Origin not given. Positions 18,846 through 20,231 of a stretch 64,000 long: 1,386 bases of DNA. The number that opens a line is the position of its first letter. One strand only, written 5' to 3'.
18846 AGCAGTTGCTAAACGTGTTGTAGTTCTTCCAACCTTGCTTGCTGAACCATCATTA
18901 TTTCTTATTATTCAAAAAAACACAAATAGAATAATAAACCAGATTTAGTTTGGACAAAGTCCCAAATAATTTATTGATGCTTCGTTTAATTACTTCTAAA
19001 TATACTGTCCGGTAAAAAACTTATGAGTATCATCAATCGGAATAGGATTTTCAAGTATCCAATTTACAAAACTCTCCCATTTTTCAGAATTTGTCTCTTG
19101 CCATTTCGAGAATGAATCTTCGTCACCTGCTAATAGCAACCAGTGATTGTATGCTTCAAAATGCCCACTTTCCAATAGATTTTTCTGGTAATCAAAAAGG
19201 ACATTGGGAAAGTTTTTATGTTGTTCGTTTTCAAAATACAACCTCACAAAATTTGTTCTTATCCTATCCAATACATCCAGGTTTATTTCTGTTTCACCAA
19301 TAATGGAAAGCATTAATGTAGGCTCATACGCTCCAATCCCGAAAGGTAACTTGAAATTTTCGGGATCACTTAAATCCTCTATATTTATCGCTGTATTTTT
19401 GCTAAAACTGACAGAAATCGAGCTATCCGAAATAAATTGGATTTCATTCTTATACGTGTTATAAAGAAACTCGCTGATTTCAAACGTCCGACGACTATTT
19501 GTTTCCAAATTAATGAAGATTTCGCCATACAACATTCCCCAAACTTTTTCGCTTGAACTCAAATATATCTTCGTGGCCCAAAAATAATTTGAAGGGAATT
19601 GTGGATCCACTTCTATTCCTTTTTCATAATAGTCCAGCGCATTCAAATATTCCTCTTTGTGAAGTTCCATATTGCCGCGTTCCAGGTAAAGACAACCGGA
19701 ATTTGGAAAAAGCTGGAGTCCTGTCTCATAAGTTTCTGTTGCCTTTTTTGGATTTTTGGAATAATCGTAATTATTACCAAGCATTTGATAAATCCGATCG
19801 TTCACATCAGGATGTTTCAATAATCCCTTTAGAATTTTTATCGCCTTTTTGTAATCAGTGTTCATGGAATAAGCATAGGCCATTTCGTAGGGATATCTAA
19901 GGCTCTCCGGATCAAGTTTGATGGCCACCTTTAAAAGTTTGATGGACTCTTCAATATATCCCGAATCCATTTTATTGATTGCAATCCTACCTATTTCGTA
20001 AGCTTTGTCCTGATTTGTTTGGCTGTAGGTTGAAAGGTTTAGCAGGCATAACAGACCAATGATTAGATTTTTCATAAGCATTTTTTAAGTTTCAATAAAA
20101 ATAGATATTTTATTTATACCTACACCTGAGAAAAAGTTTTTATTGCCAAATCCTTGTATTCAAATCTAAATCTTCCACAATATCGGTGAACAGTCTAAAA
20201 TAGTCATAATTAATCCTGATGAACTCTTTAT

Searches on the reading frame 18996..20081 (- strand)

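Call 79: search_protein_families(library=pfam, proteins=[window:18996-20081:-], max_evalue=0.00001)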
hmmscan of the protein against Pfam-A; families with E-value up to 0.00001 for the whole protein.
window:18996-20081:- (361 aa): 7 families
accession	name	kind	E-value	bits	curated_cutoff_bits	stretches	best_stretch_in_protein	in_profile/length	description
PF07719.23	TPR_2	-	4.3e-13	48.7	27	0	97-127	3-33/34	Tetratricopeptide repeat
PF13181.12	TPR_8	-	5.8e-09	35.9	25.7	0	96-127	2-33/34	Tetratricopeptide repeat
PF00515.34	TPR_1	-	2.8e-08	33.7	27.8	0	132-162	4-34/34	Tetratricopeptide repeat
PF13414.12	TPR_11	-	3.7e-08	33.4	26.8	0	39-72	6-39/42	TPR repeat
PF13428.12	TPR_14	-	5.6e-07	30.1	23.5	0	66-102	6-42/44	Tetratricopeptide repeat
PF13431.12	TPR_17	-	1.3e-06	28.6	24.4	0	50-81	2-33/34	Tetratricopeptide repeat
PF14559.12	TPR_19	-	2.3e-06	28.2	25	0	40-98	4-62/68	Tetratricopeptide repeat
